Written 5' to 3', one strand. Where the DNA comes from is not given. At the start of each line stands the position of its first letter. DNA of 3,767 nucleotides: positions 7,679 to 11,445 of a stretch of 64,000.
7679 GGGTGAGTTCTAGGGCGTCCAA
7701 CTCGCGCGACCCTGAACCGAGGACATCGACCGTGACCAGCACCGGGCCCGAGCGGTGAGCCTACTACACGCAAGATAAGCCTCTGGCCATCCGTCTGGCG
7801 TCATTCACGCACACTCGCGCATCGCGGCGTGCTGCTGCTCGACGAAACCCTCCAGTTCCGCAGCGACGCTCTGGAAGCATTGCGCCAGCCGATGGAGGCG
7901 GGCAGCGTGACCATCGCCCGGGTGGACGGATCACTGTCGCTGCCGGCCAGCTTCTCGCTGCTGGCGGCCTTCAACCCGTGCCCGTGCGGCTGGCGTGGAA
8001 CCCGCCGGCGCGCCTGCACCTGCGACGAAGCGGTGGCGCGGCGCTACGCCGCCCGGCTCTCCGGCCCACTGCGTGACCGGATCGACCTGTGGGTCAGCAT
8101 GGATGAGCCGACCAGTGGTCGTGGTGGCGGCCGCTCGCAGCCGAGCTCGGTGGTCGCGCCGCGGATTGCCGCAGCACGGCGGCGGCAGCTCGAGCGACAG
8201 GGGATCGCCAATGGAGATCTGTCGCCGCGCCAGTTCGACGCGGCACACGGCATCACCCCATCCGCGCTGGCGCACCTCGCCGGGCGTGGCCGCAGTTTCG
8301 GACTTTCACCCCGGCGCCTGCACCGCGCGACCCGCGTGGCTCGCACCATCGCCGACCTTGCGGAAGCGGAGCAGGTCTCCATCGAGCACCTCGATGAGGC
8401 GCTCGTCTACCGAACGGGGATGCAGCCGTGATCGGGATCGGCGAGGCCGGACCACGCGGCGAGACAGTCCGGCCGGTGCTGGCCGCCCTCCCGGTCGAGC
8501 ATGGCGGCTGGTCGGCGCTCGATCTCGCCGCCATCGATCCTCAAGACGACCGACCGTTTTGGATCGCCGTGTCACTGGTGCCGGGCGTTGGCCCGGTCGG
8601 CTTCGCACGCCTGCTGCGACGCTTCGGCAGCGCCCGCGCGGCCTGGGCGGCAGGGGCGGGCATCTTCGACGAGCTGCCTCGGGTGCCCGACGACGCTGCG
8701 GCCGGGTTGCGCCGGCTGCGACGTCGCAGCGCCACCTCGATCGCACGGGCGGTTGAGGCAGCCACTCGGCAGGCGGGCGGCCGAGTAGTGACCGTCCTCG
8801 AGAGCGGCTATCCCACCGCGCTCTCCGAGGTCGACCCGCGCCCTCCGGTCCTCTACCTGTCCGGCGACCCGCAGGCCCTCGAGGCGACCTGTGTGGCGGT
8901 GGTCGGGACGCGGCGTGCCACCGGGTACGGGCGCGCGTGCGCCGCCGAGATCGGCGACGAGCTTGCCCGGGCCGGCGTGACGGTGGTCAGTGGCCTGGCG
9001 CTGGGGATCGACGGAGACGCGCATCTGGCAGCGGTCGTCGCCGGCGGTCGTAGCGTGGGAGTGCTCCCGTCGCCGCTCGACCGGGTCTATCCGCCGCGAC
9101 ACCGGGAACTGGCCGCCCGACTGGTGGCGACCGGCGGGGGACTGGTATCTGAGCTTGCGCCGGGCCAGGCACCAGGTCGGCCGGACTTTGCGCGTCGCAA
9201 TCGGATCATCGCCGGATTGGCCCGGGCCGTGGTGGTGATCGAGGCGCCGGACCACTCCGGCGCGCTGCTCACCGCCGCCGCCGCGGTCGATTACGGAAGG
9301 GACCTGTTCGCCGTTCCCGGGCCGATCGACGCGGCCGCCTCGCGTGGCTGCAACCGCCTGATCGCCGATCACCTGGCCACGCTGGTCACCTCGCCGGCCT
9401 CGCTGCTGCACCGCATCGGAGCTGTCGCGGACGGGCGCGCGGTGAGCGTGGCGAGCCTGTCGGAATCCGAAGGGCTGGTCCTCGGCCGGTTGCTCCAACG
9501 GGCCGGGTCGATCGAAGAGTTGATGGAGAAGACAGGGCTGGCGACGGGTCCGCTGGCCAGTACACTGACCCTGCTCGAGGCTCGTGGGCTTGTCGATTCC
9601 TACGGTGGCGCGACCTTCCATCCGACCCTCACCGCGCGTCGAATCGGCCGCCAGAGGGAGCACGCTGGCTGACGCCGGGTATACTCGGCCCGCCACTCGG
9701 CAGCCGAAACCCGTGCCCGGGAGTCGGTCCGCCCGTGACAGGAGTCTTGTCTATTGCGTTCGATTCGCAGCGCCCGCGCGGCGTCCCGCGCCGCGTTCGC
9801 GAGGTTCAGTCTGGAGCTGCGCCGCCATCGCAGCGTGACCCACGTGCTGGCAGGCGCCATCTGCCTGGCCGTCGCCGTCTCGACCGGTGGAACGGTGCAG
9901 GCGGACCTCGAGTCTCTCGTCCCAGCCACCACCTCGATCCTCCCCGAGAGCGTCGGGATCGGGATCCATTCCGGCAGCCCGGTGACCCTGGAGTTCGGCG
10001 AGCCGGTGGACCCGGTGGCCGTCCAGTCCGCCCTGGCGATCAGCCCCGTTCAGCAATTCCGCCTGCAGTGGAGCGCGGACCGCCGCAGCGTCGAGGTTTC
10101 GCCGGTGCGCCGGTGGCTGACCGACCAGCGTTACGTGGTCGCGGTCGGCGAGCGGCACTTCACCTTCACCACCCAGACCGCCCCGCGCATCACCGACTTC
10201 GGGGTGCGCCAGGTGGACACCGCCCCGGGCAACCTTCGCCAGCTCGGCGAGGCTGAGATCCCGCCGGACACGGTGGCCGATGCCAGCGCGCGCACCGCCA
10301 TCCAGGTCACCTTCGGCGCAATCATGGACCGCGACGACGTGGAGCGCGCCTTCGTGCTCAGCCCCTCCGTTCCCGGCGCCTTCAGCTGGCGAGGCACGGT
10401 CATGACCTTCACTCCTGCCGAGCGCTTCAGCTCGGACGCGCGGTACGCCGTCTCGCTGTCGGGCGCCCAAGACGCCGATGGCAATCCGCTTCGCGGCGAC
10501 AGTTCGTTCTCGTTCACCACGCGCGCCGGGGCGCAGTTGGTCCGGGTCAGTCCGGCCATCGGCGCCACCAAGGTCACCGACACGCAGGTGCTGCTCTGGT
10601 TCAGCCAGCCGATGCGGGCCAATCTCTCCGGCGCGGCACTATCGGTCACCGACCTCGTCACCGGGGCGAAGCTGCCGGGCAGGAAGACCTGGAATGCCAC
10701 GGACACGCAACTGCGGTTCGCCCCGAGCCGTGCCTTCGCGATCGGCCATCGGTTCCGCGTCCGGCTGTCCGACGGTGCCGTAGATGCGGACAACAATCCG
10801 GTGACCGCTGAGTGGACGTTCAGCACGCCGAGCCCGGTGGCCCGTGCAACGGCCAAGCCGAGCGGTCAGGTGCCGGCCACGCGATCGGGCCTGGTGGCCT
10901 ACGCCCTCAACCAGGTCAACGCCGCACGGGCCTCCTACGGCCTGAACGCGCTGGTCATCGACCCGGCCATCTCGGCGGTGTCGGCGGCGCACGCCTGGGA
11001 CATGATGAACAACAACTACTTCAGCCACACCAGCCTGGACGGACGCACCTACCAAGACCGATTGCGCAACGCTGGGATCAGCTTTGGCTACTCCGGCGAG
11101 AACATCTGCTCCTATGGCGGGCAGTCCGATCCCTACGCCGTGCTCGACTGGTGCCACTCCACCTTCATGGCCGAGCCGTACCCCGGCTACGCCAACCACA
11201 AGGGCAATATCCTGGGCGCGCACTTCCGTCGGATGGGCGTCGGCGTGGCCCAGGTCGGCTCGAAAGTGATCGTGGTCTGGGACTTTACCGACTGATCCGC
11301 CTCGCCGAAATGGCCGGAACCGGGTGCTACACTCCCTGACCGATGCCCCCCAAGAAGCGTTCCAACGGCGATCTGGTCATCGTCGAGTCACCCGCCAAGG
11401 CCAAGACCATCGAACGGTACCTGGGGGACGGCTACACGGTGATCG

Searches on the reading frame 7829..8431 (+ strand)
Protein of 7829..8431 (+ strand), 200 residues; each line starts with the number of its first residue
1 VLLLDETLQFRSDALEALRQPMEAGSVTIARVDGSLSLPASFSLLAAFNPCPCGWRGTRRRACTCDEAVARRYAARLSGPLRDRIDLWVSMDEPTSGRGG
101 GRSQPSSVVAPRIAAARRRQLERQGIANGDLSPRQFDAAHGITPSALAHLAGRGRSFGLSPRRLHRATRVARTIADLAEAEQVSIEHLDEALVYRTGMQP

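Call 88: search_protein_families(library=pfam, proteins=[window:7829-8431:+], max_evalue=0.00001)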
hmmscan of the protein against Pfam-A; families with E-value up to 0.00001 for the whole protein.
window:7829-8431:+ (200 aa): 2 families
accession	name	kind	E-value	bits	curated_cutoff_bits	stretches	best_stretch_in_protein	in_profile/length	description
PF01078.27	Mg_chelatase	-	2.3e-31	109.3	20.3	1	1-93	109-201/207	Magnesium chelatase, subunit ChlI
PF13335.12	Mg_chelatase_C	-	1.7e-21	77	26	1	104-195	2-94/94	Magnesium chelatase, subunit ChlI C-terminal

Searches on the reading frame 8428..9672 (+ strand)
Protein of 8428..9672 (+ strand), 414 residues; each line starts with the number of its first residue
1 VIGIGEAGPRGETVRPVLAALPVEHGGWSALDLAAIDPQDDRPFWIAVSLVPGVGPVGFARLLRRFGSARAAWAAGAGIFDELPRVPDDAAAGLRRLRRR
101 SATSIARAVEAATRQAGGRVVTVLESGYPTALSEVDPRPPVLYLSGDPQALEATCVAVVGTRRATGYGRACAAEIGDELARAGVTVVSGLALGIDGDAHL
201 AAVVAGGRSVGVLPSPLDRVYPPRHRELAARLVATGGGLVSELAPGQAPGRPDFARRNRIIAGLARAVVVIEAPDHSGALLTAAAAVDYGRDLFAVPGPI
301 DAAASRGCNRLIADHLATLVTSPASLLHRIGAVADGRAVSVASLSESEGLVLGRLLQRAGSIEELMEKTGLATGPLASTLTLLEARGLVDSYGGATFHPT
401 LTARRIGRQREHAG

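Call 89: search_protein_families(library=pfam, proteins=[window:8428-9672:+], max_evalue=0.00001)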
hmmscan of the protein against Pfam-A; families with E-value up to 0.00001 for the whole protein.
window:8428-9672:+ (414 aa): 2 families
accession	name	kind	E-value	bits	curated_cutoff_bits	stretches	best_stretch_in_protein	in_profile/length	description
PF02481.21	DNA_processg_A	-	1.1e-67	227.7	29.6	1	115-321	4-211/212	DNA recombination-mediator protein A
PF18306.6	LDcluster4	-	1.5e-06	28.3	26.3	0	155-215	3-64/151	SLOG cluster4 family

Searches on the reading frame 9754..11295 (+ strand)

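Call 89: search_protein_families(library=pfam, proteins=[window:9754-11295:+], max_evalue=0.00001)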
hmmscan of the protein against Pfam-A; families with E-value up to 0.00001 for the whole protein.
window:9754-11295:+ (513 aa): 2 families
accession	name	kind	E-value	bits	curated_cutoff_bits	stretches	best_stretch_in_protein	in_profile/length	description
PF13205.12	Big_5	-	1.7e-27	96.6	23.6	2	170-256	12-105/105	Bacterial Ig-like domain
PF00188.32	CAP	-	5.1e-13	50.3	21.1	1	385-504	1-108/117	Cysteine-rich secretory protein family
